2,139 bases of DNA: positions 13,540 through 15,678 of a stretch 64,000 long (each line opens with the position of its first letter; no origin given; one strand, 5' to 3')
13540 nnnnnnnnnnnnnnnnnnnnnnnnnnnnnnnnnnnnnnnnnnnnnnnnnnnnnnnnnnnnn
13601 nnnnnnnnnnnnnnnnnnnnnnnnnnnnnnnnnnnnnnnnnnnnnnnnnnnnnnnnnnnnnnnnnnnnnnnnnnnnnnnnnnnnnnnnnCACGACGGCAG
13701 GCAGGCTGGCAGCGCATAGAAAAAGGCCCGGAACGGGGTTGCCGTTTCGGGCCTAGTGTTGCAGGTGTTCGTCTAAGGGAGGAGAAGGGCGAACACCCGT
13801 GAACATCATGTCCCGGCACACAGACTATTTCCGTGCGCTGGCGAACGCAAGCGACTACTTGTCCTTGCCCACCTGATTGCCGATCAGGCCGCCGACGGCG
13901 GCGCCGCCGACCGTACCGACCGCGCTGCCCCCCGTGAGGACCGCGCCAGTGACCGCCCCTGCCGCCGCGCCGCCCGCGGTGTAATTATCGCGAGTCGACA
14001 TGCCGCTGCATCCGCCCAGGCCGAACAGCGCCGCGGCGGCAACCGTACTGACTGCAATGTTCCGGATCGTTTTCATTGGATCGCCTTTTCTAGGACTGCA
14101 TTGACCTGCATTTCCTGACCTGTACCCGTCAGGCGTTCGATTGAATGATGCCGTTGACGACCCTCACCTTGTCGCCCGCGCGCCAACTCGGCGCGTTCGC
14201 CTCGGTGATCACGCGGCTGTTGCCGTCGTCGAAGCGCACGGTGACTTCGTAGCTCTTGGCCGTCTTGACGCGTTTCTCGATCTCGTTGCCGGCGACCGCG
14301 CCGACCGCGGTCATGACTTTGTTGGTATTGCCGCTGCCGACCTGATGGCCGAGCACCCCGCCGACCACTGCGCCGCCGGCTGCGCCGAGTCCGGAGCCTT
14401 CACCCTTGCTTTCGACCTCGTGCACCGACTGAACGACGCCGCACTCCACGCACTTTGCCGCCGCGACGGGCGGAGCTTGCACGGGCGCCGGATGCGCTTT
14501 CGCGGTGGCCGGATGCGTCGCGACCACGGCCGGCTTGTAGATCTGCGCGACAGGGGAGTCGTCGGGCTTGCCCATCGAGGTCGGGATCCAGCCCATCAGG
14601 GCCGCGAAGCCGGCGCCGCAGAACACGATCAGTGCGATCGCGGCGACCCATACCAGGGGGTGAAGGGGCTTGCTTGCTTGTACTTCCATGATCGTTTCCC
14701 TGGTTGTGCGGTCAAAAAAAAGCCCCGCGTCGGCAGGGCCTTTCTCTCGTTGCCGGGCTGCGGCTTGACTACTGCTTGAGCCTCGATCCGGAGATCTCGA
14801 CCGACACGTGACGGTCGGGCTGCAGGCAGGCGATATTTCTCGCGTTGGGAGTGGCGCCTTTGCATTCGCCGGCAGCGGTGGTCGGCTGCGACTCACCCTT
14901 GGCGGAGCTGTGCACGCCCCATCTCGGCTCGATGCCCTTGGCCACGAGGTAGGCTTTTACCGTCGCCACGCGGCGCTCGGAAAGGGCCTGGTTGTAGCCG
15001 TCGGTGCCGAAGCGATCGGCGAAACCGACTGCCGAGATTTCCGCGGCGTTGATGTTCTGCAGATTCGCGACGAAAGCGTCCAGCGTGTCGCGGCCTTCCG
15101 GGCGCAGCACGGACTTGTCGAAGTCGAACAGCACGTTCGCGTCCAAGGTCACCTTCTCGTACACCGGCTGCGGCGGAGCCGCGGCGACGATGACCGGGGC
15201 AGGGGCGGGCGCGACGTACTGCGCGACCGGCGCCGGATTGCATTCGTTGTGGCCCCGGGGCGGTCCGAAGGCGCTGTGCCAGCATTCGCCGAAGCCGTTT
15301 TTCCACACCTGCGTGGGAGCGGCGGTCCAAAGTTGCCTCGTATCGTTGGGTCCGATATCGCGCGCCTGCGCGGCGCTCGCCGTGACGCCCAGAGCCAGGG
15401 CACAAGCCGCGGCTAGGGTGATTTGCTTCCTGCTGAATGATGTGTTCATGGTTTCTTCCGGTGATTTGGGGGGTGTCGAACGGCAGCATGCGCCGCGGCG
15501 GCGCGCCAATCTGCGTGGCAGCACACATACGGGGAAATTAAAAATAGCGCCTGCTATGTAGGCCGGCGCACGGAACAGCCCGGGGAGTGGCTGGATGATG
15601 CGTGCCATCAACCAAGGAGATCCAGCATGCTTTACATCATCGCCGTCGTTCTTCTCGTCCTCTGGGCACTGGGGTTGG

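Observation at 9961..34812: Island-wide 16-bp palindromic operator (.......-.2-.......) in front of most transcription units between 9.9 and 34.8 kb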

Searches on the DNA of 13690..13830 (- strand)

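Call 51: search_rna_families(source=window, start=13690, end=13830, threshold=evalue, max_evalue=1)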
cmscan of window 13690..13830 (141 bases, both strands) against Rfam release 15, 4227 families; matches with E-value up to 1: 8.
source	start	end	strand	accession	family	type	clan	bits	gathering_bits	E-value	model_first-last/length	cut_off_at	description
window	13719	13813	-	RF02344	ar14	Gene; sRNA;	-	27.9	58.8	0.00067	1-123/123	no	Alphaproteobacterial ar14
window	13720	13800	-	RF02432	SpF25_sRNA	Gene; sRNA;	-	25.5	48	0.016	1-102/102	no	Streptococcus sRNA SpF25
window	13718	13754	-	RF00489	ctRNA_p42d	Gene; antisense;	-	17.5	50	0.16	5-41/46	no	ctRNA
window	13718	13799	-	RF00111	SdsR_RyeB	Gene; sRNA;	CL00105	17.4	38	0.5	1-100/100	no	SdsR_RyeB RNA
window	13718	13776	-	RF02399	NsiR1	Gene; sRNA;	-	16.7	39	0.27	1-60/60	no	Nitrogen stress-induced RNA 1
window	13714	13762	-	RF00599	SNORA77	Gene; snRNA; snoRNA; HACA-box;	-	16.3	42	0.19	1-54/125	no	Small nucleolar RNA SNORA77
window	13718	13792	-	RF02837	anti-hemB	Gene; sRNA;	-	14.9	49.5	0.2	1-81/81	no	Burkholderia RNA 7 (anti-hemB)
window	13716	13830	+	RF02632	Hrs10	Gene; sRNA;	-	13.9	108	0.53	1-87/148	3'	Hfq-regulated sRNA 10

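Call 80: build_rna_model(alignment_id=A5)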
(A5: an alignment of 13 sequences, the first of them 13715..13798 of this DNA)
Model R1 built from alignment A5 (13 sequences, 107 columns); structure: RNAalifold consensus.
model positions 85; base pairs 22; branch points 1; effective number of sequences 2.62; information 0.668 bits per position. Calibrated on 0.2 Mb of random sequence (short: E-values are rough).
structure used (alignment columns):
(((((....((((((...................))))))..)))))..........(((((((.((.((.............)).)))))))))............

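Call 82: search_with_rna_model(model_id=R1, sources=[window, L002, L003, L004, L005, L006, L007, L008, L009, L010, L011, L012, L013, L014, L015, L016, L017, L018, L019, L020, L021, L022, L023, L024, L025, L026, L027, L028, L029, L030, L031, L032, L033, L034, L035, L036, L037, L038, L039, L040, L041, L042, L043, L044, L045, L046, L047, L048, L049, L050, L051, L052, L053, L054, L055, L056, L057, L058, L059, L060, L061, L062, L063, L064, L065, L066, L067, L068, L069, L070, L071, L072, L073, L074, L075, L076, L077, L078, L079, L080, L081, L082, L083, L084, L085, L086, L087, L088, L089, L090, L091, L092, L093, L094, L095, L096, L097, L098, L099, L100], max_evalue=0.01)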
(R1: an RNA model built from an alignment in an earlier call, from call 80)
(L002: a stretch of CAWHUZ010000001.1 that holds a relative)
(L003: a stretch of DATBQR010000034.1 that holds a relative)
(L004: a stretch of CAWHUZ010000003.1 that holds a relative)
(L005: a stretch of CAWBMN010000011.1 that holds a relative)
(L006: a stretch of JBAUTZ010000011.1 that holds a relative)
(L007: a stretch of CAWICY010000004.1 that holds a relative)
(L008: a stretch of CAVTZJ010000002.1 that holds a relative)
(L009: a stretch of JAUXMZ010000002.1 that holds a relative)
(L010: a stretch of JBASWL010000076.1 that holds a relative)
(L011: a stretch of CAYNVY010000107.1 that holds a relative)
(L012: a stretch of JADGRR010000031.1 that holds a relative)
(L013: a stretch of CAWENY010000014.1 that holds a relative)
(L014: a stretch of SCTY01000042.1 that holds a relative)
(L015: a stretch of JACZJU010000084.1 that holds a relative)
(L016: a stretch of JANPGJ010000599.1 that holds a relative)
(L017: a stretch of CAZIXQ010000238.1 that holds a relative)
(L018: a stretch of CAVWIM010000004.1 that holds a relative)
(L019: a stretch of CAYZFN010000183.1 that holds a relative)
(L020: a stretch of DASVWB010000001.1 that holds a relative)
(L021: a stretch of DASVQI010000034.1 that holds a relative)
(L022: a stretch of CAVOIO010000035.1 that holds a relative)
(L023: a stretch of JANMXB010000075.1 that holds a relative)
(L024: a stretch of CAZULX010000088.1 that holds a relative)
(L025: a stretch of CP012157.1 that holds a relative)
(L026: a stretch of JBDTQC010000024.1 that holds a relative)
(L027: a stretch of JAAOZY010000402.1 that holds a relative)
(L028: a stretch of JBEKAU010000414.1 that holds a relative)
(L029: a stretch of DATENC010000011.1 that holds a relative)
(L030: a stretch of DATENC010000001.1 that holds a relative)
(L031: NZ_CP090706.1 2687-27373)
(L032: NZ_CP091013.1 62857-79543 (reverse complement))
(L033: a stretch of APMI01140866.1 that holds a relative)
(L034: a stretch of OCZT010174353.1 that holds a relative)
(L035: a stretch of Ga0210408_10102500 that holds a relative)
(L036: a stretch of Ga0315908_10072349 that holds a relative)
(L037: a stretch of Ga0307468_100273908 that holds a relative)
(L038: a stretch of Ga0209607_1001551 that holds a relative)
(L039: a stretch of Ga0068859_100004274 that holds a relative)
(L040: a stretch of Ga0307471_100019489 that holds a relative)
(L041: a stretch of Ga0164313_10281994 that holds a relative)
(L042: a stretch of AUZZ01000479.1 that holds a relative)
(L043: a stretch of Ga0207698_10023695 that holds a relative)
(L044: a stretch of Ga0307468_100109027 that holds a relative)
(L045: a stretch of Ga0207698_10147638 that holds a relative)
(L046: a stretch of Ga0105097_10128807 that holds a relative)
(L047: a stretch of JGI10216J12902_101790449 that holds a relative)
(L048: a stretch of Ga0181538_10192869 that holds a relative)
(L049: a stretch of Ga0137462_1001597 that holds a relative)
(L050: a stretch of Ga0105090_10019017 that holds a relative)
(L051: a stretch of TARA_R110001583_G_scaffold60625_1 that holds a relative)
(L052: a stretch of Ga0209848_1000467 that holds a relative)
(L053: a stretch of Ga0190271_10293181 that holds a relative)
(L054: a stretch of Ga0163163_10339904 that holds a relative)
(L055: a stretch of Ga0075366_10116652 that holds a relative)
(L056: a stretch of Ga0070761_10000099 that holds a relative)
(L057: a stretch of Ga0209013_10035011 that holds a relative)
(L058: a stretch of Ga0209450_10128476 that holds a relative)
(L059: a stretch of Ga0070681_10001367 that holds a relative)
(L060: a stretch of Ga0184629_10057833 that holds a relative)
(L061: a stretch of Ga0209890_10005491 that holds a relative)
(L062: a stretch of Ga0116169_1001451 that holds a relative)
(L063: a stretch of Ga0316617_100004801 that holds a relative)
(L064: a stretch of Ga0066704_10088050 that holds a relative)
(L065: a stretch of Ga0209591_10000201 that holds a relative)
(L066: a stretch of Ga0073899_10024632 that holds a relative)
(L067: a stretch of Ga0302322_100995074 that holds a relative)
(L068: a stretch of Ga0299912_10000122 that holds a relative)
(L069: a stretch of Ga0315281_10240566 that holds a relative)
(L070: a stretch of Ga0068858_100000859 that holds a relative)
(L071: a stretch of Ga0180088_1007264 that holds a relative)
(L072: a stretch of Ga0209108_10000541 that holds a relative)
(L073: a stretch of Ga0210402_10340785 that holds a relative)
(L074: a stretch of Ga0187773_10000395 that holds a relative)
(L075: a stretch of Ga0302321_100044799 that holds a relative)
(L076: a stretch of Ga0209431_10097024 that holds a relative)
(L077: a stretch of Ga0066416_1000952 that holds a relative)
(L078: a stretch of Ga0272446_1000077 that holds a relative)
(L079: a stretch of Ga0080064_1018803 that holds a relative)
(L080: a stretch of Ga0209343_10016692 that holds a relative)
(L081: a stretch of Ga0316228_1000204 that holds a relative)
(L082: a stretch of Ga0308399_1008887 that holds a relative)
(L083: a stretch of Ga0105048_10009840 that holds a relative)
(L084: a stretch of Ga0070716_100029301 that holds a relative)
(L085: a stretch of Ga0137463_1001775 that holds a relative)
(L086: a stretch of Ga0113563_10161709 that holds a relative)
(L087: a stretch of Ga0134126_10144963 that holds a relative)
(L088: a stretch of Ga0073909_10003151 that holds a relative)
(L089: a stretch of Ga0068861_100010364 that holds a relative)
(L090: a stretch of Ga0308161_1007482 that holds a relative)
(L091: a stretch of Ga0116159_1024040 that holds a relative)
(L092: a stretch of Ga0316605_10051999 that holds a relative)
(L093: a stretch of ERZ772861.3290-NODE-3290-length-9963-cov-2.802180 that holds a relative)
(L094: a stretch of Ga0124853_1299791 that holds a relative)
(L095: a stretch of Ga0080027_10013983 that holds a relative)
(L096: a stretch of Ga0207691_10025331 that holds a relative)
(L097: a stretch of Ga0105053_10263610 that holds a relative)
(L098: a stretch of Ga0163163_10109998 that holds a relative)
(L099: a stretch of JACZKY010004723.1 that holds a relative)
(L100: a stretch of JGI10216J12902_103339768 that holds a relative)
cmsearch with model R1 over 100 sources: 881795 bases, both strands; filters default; matches with E-value up to 0.01: 20.
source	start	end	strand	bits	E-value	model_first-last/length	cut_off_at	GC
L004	12875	12959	-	94.1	8.5e-21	1-85/85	no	0.65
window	13715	13798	-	90.6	6.5e-20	1-85/85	no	0.58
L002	13267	13349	-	88.5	2.1e-19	1-85/85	no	0.61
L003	10681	10767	-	88.1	2.6e-19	1-85/85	no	0.64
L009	5407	5487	-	84.9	1.7e-18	1-85/85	no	0.59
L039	8101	8181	+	83.2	4.5e-18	1-85/85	no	0.6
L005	10806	10892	+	78.4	7.6e-17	1-85/85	no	0.55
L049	36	117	-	77.2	1.5e-16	1-85/85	no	0.66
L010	8977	9059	-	74.5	7.2e-16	1-85/85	no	0.54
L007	17813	17902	-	74.4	7.6e-16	1-85/85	no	0.66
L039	13843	13923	+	74.2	8.6e-16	1-85/85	no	0.64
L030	383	470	+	67.1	5.1e-14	1-85/85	no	0.59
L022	10810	10907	+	65.5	1.3e-13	1-85/85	no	0.57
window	29131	29231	-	43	5.8e-08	1-85/85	no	0.66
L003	6877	6935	-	39.6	4.4e-07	1-85/85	no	0.64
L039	3720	3786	+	28.6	0.00025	1-85/85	no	0.55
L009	5416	5445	+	22.9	0.0068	46-75/85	no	0.73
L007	854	948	-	22.5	0.0084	1-85/85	no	0.58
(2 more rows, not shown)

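Call 83: search_with_rna_model(model_id=R1, sources=[L101, L102, L103, L104, L105, L106, L107, L108, L109, L110, L111, L112, L113, L114, L115, L116, L117, L118, L119, L120, L121, L122, L123, L124, L125, L126, L127, L128, L129, L130, L131, L132, L133, L134, L135, L136, L137, L138, L139, L140, L141, L142, L143, L144, L145, L146, L147, L148, L149, L150, L151, L152, L153, L154, L155], max_evalue=0.01)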
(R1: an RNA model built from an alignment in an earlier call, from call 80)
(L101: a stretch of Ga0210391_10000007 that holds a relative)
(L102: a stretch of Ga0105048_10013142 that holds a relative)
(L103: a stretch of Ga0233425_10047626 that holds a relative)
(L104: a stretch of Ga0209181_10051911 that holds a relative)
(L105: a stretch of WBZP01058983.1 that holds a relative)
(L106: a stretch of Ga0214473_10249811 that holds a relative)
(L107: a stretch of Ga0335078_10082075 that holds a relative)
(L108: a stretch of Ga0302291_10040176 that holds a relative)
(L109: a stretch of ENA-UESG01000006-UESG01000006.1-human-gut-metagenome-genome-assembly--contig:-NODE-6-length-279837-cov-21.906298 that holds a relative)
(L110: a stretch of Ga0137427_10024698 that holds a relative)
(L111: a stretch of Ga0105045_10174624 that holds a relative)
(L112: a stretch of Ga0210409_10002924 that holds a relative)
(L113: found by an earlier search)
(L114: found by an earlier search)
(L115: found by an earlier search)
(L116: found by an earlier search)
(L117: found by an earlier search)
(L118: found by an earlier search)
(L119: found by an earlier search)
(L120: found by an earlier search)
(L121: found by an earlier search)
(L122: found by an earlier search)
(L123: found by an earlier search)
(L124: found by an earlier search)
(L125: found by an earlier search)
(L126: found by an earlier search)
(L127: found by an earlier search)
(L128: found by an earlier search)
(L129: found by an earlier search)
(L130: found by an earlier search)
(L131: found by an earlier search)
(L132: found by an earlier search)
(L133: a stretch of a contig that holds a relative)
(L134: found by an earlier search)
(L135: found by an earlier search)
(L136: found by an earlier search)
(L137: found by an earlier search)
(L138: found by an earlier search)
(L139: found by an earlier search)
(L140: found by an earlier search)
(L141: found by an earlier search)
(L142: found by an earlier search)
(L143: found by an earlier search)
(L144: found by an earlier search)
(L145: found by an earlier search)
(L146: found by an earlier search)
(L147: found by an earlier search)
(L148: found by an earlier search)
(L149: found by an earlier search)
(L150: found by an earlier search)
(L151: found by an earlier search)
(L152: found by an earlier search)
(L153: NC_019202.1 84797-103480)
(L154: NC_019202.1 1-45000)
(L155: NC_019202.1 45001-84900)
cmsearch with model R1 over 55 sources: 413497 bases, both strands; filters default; matches with E-value up to 0.01: 1.
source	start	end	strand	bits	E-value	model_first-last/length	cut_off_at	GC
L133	2004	2043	+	25.7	0.00064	1-44/85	3'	0.68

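Call 84: search_with_rna_model(model_id=R1, source=window, max_evalue=0.01, show_alignments=4)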
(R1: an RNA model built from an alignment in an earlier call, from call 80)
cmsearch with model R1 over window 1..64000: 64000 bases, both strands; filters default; matches with E-value up to 0.01: 4.
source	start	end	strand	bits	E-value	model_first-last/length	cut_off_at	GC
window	13715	13798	-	90.6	4.7e-21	1-85/85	no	0.58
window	29131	29231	-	43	4.2e-09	1-85/85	no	0.66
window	10009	10094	-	35.9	2.6e-07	1-85/85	no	0.62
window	13704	13763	+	23.9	0.00027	1-85/85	no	0.62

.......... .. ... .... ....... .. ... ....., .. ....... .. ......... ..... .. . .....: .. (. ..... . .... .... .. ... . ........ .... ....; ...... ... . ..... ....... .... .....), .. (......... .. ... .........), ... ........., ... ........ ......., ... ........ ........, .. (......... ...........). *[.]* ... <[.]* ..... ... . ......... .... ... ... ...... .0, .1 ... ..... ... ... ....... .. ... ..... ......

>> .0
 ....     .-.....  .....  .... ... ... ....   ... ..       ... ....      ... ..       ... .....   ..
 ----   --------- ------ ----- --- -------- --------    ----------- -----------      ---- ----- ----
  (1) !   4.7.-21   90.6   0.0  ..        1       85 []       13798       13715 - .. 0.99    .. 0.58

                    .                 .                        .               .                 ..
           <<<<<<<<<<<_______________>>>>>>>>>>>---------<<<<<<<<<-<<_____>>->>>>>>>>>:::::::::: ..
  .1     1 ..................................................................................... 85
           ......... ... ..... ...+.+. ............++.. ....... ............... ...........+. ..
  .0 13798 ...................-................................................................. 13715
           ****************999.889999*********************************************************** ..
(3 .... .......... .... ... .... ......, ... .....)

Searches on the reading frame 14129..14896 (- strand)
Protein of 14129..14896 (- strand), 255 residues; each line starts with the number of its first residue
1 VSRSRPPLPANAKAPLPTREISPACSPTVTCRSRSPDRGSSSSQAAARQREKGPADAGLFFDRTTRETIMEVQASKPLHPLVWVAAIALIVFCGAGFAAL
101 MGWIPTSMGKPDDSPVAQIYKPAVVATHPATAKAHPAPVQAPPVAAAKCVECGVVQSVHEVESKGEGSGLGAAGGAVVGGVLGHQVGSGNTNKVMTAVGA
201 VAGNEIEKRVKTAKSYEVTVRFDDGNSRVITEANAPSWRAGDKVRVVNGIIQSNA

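Call 10: search_protein_families(library=pfam, proteins=[window:14129-14896:-], max_evalue=0.01)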
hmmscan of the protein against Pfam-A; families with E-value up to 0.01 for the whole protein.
window:14129-14896:- (255 aa): 2 families
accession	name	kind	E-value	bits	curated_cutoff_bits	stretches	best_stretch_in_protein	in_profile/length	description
PF05433.20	Rick_17kDa_Anti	-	2e-06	28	24.2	1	170-203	1-35/43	Glycine zipper 2TM domain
PF13441.11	Gly-zipper_YMGG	-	0.0096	16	28.9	0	169-203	4-35/45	YMGG-like Gly-zipper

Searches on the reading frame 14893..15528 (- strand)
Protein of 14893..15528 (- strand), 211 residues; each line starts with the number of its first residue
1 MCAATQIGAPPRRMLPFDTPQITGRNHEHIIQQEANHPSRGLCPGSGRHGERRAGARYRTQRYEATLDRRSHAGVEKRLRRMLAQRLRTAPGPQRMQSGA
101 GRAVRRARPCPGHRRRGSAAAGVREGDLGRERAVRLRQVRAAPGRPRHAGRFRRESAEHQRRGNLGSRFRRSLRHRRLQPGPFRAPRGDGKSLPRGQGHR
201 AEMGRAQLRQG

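Call 10: search_protein_families(library=pfam, proteins=[window:14893-15528:-], max_evalue=0.01)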
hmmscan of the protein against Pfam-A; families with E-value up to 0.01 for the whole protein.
window:14893-15528:- (211 aa): 0 families

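Call 25: search_protein_families(library=ncbifam, proteins=[window:14893-15449:-], max_evalue=0.001)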
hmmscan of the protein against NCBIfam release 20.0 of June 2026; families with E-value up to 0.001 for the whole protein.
window:14893-15449:- (185 aa): 16 families
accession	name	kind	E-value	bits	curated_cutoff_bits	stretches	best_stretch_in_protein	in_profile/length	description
NF045787.1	OmpABordt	equivalog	7.9e-38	130.1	200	1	18-176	7-157/194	outer membrane protein OmpA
NF008071.1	PRK10808.1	equivalog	6.2e-23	81.7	277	1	75-174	208-303/358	porin OmpA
NF053612.1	anchor_PA1041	equivalog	3.7e-19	69.6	250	1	74-176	98-203/236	PA1041 family peptidoglycan-binding anchor lipoprotein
NF053611.1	YiaD_Gzip_OmpA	equivalog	1.4e-17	64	175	1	99-175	97-173/206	YiaD family glycine zipper/OmpA-like lipoprotein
NF053613.1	OMP_toxin_LptF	equivalog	1.6e-13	51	400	1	104-176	141-213/256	lipotoxin F family OmpA-related lipoprotein LptF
NF052230.1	T9SS_PorE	exception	2.1e-13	49.4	600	1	102-174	513-585/648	PorE family type IX secretion system protein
NF047726.1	AutTranAdhPGAsTpgA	equivalog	3.5e-13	49.3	350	1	95-175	145-228/268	trimeric autotransporter adhesin/peptidogylcan-associated protein TpgA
TIGR02802.1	Pal_lipo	equivalog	5.2e-13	49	125.35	1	106-174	2-70/104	peptidoglycan-associated lipoprotein Pal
NF053585.1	OMP_LP_YfiB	equivalog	2.6e-12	46.9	128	1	101-175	53-127/163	outer membrane lipoprotein YfiB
TIGR03789.1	pdsO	hypoth_equivalog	6.2e-12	45.7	152.2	1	98-175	133-210/243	sortase-associated OmpA-like protein PdsO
NF008067.1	PRK10802.1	equivalog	6.7e-11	42.3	261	1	104-174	67-137/171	peptidoglycan-associated lipoprotein Pal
NF053607.1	CHU_0125_OmpA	equivalog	1.4e-10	40.4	620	1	98-176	525-603/639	CHU_0125 family OmpA-like outer membrane integrity protein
NF007804.1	PRK10510.1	equivalog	8.6e-09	35.1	307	1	102-174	110-182/219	OmpA family lipoprotein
NF045788.1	Omp38Acinit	equivalog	1.3e-07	31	500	1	73-171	209-308/354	outer membrane protein Omp38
NF007424.1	PRK09967.1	equivalog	6.4e-06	26.3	155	1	101-172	49-119/160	OmpA family protein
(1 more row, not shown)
